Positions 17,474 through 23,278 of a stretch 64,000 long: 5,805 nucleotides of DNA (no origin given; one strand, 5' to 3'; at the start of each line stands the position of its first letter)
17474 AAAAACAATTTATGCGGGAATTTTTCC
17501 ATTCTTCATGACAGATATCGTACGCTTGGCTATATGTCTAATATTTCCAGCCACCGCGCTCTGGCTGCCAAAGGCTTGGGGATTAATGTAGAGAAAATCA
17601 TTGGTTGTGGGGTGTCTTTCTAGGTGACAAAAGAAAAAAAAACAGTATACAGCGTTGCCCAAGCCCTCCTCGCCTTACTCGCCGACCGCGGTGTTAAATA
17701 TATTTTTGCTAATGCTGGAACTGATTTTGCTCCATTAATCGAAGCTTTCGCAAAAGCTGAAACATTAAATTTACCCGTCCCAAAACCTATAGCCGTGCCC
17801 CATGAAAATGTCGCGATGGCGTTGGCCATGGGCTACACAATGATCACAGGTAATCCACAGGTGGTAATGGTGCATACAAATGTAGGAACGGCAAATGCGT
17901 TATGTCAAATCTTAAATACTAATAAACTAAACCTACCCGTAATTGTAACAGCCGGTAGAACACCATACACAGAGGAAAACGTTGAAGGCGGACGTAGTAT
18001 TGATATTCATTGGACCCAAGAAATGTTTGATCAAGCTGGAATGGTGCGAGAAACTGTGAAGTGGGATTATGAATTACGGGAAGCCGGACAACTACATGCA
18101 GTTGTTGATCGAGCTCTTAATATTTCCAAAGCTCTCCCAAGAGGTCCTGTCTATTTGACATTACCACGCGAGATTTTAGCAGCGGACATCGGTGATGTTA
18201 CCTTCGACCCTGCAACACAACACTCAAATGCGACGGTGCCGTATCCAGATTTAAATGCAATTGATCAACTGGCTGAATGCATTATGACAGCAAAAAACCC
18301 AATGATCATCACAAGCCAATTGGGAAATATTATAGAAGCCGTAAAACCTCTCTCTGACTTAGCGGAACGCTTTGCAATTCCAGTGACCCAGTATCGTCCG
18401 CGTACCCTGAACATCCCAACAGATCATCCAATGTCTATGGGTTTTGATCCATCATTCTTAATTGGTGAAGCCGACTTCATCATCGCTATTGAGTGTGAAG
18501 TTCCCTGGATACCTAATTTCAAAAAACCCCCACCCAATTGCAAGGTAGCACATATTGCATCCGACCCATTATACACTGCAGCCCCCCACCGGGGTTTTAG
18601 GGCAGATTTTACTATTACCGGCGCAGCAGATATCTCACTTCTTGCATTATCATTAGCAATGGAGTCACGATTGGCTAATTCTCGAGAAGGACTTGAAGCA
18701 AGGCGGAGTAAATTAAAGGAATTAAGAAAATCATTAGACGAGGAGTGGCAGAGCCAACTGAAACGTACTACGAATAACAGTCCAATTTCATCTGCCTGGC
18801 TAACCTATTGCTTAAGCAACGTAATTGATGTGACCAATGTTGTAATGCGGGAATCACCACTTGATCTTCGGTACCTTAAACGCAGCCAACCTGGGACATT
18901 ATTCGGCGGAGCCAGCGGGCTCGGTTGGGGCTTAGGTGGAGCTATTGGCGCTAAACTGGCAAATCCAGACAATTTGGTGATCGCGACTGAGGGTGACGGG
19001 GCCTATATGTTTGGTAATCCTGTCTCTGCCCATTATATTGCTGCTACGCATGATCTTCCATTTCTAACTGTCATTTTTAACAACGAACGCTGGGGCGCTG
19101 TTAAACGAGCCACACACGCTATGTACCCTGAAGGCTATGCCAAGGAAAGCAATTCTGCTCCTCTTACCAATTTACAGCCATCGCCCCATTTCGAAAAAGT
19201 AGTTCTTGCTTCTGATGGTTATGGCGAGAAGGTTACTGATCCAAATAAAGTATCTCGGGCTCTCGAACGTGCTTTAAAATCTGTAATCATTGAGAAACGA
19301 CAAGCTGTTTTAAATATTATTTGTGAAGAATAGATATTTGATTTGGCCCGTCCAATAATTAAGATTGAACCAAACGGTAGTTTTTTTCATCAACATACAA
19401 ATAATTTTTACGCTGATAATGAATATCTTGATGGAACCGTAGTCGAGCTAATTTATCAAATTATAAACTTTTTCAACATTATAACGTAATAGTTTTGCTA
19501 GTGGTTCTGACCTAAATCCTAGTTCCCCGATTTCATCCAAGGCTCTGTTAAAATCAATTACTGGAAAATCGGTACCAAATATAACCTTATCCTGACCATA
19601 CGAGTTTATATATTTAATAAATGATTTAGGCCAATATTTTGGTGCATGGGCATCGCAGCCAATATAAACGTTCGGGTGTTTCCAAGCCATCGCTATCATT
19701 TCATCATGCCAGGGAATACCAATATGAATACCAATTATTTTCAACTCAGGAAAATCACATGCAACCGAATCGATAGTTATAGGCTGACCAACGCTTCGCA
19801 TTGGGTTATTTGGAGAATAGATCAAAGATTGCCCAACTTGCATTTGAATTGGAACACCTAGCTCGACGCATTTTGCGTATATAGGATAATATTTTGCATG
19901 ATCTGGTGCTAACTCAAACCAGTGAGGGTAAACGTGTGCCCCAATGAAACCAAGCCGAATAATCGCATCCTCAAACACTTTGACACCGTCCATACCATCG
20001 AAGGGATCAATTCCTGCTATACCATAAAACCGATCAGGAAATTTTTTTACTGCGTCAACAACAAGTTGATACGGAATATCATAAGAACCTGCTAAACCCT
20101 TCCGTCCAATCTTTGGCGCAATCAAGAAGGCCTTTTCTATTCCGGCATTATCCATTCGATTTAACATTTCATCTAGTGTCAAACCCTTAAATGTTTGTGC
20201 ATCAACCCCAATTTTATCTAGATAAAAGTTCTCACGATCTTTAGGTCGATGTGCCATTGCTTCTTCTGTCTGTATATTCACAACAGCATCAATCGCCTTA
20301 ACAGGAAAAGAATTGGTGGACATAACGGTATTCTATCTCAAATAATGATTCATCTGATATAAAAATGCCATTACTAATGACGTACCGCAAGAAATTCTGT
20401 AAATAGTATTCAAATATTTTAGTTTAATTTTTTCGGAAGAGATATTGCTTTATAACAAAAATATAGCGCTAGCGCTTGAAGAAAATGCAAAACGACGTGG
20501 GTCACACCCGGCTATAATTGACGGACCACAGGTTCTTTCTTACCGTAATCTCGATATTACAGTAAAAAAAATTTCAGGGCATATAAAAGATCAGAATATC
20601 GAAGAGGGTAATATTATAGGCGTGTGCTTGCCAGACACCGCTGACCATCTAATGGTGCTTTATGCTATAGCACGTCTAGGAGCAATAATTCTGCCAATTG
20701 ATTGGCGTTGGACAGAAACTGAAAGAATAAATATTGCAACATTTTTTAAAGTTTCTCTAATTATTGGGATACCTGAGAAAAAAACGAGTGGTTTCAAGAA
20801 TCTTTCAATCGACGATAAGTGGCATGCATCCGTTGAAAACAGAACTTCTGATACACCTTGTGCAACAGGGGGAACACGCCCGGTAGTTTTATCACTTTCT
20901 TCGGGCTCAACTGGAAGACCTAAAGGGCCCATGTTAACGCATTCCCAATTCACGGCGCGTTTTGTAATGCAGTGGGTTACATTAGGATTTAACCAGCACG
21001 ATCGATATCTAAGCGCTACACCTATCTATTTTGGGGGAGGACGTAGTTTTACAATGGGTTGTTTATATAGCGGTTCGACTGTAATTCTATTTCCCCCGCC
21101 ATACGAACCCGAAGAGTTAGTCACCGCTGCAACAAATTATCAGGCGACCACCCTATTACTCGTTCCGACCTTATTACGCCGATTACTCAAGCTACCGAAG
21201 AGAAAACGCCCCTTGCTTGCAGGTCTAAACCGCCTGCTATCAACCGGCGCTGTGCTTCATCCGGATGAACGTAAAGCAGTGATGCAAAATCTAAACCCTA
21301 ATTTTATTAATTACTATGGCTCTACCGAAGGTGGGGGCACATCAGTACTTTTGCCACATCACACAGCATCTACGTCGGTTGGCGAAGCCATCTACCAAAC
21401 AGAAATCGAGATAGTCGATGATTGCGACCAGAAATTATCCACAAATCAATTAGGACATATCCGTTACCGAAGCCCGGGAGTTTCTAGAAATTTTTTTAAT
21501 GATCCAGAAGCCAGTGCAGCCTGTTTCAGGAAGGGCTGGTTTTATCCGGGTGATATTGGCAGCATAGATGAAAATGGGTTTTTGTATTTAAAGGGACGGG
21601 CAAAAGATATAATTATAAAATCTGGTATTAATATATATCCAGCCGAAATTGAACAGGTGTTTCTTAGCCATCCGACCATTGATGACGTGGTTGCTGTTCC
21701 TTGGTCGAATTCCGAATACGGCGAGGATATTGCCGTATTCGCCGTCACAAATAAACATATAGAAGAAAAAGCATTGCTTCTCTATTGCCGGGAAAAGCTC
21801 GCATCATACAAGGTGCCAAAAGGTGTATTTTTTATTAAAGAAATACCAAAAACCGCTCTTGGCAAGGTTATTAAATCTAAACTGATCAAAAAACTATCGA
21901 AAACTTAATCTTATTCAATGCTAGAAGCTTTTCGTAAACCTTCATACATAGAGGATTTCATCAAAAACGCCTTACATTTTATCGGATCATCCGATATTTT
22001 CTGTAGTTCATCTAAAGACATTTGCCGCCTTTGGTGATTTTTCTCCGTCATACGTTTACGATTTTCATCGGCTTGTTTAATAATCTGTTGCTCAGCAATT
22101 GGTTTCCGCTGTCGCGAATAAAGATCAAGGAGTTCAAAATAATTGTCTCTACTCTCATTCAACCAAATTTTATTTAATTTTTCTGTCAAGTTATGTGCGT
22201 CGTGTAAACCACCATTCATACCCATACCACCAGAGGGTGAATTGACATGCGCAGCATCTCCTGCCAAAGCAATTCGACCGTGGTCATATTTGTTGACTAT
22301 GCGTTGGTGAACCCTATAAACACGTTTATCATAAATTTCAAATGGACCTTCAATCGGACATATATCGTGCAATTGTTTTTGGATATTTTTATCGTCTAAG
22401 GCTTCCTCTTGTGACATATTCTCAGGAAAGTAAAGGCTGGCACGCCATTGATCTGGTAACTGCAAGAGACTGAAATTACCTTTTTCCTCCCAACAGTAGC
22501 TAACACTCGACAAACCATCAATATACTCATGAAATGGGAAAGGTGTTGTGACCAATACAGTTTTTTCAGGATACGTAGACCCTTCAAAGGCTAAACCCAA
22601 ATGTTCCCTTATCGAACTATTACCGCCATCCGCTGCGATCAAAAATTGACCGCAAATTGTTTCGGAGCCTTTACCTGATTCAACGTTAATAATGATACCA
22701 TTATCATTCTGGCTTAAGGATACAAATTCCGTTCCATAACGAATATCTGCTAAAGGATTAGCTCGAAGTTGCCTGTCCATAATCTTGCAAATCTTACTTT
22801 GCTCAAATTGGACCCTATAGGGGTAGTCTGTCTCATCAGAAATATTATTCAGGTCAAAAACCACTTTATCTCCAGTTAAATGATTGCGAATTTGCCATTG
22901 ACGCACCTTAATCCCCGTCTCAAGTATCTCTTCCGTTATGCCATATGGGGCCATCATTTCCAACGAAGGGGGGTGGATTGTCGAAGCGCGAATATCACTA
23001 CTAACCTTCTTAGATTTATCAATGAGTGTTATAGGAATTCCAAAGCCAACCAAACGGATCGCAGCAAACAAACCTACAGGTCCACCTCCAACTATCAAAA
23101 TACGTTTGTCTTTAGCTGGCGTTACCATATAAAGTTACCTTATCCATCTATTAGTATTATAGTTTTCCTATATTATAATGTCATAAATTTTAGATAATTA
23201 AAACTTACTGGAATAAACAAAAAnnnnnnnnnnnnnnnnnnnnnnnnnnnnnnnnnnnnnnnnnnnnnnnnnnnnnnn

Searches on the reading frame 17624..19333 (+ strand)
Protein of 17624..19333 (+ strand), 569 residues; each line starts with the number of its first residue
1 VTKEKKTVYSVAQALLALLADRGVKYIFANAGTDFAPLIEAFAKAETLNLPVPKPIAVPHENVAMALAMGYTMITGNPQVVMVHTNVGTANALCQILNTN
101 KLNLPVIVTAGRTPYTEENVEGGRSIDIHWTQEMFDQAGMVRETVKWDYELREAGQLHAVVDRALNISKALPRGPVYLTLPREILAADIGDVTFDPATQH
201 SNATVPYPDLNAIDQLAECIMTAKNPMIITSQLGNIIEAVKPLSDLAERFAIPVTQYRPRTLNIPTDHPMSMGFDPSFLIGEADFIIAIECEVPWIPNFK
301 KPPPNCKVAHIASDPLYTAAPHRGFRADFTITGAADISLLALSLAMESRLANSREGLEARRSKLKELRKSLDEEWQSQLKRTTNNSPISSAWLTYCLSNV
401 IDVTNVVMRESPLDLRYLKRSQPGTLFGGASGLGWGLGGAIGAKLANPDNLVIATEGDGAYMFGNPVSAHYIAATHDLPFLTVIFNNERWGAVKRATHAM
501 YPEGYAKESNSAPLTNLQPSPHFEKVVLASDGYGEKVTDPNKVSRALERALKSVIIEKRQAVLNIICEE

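Call 11: search_protein_families(library=pfam, proteins=[window:17624-19333:+])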
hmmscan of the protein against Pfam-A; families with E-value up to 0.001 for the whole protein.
window:17624-19333:+ (569 aa): 3 families
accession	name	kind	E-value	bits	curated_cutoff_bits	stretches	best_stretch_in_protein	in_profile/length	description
PF02776.23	TPP_enzyme_N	-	4.3e-24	85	26.8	1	11-140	3-119/119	Thiamine pyrophosphate enzyme, N-terminal TPP binding domain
PF02775.26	TPP_enzyme_C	-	5.1e-22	78.7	21.9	1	416-553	11-143/151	Thiamine pyrophosphate enzyme, C-terminal TPP binding domain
PF00205.28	TPP_enzyme_M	-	3.8e-10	40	30.4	1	213-336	1-131/137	Thiamine pyrophosphate enzyme, central domain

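Call 27: search_protein_families(library=ncbifam, proteins=[window:17624-19333:+], max_evalue=0.00001)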
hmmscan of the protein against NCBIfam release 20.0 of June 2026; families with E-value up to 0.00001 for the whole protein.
window:17624-19333:+ (569 aa): 50 families (the best 25 are shown)
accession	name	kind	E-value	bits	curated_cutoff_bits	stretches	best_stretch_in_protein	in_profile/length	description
NF006203.0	PRK08327.1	equivalog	1.4e-201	670.9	456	1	3-568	3-569/571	thiamine pyrophosphate-requiring protein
NF006122.0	PRK08266.1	subfamily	5.6e-46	157.1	571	2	11-376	6-350/543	hypothetical protein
NF006052.0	PRK08199.1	subfamily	1.3e-43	149.2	539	1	5-565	4-535/559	thiamine pyrophosphate protein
NF004807.0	PRK06154.1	equivalog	8.4e-43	146.8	607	1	9-568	20-555/565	thiamine pyrophosphate-requiring protein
NF005485.1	PRK07092.1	equivalog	8.8e-43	146.9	493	1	10-553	2-508/523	benzoylformate decarboxylase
TIGR00118.1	acolac_lg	equivalog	1.5e-42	145.8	538.35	1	11-554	3-525/557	biosynthetic-type acetolactate synthase large subunit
NF004516.0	PRK05858.1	equivalog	1.5e-42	145.8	587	1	13-555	15-527/548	acetolactate synthase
NF005713.0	PRK07525.1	subfamily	2.8e-38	131.7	620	2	12-274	9-254/592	sulfoacetaldehyde acetyltransferase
NF004919.0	PRK06276.1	equivalog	1.8e-37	129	866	1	12-553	4-528/582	acetolactate synthase large subunit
NF004710.0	PRK06048.1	equivalog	6.6e-37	127.2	976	1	6-553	5-527/561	acetolactate synthase large subunit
NF005712.0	PRK07524.1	subfamily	3e-36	125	500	1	10-557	4-526/536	5-guanidino-2-oxopentanoate decarboxylase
NF005584.0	PRK07282.1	equivalog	4.5e-35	121.2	970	1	10-524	11-502/566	acetolactate synthase large subunit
NF005824.0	PRK07710.1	equivalog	1.4e-33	116.1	976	1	3-553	11-538/573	acetolactate synthase large subunit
TIGR03457.1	sulphoacet_xsc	equivalog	4.4e-33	114.5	676.4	2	13-273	6-246/579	sulfoacetaldehyde acetyltransferase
NF006525.0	PRK08979.1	equivalog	1.8e-31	109.2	1084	1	10-552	5-533/572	acetolactate synthase 3 large subunit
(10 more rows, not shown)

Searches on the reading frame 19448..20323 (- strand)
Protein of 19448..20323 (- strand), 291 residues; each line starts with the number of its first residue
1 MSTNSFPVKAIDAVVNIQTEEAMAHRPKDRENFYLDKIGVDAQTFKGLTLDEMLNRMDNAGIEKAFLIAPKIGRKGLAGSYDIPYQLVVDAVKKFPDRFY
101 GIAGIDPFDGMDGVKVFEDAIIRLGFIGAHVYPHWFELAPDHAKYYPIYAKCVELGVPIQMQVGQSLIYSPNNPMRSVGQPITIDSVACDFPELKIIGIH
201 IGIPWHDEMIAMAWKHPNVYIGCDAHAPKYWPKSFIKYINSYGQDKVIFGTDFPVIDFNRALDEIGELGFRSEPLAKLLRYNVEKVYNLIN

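Call 11: search_protein_families(library=pfam, proteins=[window:19448-20323:-])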
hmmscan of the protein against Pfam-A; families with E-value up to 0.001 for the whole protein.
window:19448-20323:- (291 aa): 1 family
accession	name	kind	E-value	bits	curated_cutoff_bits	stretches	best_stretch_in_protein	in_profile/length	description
PF04909.20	Amidohydro_2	-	6e-37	128.4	26.4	1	86-289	67-289/289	Amidohydrolase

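Call 27: search_protein_families(library=ncbifam, proteins=[window:19448-20323:-], max_evalue=0.00001)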
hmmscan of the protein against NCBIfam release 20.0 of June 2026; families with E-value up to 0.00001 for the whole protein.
window:19448-20323:- (291 aa): 0 families

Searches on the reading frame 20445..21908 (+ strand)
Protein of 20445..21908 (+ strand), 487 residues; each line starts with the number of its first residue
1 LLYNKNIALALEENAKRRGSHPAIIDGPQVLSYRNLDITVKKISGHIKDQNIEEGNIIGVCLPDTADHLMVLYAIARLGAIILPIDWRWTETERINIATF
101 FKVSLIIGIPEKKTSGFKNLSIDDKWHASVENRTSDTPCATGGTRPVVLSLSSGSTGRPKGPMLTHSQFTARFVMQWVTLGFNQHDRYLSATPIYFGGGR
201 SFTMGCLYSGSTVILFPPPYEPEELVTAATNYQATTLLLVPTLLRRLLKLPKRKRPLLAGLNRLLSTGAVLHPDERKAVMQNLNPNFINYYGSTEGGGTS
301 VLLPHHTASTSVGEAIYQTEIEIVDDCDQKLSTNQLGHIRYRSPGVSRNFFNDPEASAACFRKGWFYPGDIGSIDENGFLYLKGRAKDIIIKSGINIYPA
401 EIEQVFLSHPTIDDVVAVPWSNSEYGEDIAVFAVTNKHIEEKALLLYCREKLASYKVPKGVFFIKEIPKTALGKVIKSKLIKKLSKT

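Call 11: search_protein_families(library=pfam, proteins=[window:20445-21908:+])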
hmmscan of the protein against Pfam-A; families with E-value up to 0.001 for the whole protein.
window:20445-21908:+ (487 aa): 2 families
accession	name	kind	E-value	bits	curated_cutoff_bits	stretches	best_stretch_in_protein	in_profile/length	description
PF00501.34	AMP-binding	-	1.7e-58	198.7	29.9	1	11-349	1-382/384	AMP-binding enzyme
PF13193.12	AMP-binding_C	-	9e-13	49.4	24.5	1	401-474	1-76/76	AMP-binding enzyme C-terminal domain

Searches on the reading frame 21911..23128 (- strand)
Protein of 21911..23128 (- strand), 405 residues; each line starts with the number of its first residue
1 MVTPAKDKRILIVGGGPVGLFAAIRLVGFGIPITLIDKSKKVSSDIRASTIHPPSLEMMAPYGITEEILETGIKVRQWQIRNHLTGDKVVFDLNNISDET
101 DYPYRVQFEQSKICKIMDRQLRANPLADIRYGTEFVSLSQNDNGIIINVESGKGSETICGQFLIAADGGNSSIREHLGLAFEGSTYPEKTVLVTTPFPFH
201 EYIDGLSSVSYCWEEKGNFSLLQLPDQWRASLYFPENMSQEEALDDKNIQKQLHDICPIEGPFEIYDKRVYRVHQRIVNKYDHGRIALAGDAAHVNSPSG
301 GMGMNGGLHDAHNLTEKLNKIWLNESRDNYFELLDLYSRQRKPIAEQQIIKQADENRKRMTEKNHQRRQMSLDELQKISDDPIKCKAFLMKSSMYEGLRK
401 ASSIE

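Call 11: search_protein_families(library=pfam, proteins=[window:21911-23128:-])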
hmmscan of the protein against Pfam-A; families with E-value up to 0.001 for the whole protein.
window:21911-23128:- (405 aa): 3 families
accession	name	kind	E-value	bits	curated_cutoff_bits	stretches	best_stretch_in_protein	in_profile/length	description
PF01494.25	FAD_binding_3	-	9.3e-58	196.5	22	1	10-348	4-345/349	FAD binding domain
PF01266.30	DAO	-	1.8e-06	28.2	27.9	0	9-43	1-35/353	FAD dependent oxidoreductase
PF03486.20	HI0933_like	-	4.4e-06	26.8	50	1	9-49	2-42/244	HI0933-like protein Rossmann domain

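Call 27: search_protein_families(library=ncbifam, proteins=[window:21911-23128:-], max_evalue=0.00001)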
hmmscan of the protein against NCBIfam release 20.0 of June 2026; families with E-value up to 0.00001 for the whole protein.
window:21911-23128:- (405 aa): 57 families (the best 25 are shown)
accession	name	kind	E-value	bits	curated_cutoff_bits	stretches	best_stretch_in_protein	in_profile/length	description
NF006002.0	PRK08132.1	subfamily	8.1e-56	189.5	416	1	5-369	23-382/552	FAD-dependent oxidoreductase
NF004832.0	PRK06184.1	subfamily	3e-53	181.3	476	1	7-370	6-364/506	hypothetical protein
NF004831.0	PRK06183.1-5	equivalog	2.6e-51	174.7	546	1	7-370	8-363/568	bifunctional 3-(3-hydroxy-phenyl)propionate/3-hydroxycinnamic acid hydroxylase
NF004780.0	PRK06126.1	subfamily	3.5e-50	170.8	445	1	6-365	7-381/552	hypothetical protein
NF006092.0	PRK08244.1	equivalog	6.5e-43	147.1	644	1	9-375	4-360/494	monooxygenase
NF004829.0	PRK06183.1-3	subfamily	3.2e-38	131.7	390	1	6-368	7-368/520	bifunctional 3-(3-hydroxy-phenyl)propionate/3-hydroxycinnamic acid hydroxylase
NF046068.1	AkvoneHdxseDnrF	equivalog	5.9e-37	127.6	650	1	10-367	1-368/439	aklavinone 12-hydroxylase DnrF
NF004827.0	PRK06183.1-1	equivalog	9.9e-37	126.6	966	1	9-346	17-347/554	bifunctional 3-(3-hydroxy-phenyl)propionate/3-hydroxycinnamic acid hydroxylase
NF033145.1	rif_monoox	equivalog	1.5e-36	126.3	800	1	10-357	3-338/472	rifampin monooxygenase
NF046069.1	AkvoneHdxseRdmE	equivalog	8.9e-35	120.4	700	1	10-367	1-369/521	aklavinone 12-hydroxylase RdmE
TIGR01988.1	Ubi-OHases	subfamily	1.1e-33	116.6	224.65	1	10-345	2-339/387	ubiquinone biosynthesis hydroxylase, UbiH/UbiF/VisC/COQ6 family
NF005303.0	PRK06834.1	subfamily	1.9e-33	115.8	625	1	7-364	3-343/488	hypothetical protein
NF004828.0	PRK06183.1-2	equivalog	2.3e-32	112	853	1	5-343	10-338/568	bifunctional 3-(3-hydroxy-phenyl)propionate/3-hydroxycinnamic acid hydroxylase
NF005612.0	PRK07364.1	equivalog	1e-30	106.6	487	1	7-343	18-353/415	FAD-dependent hydroxylase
NF005691.0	PRK07494.1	equivalog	1.1e-30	106.5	459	1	4-397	5-389/404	UbiH/UbiF family hydroxylase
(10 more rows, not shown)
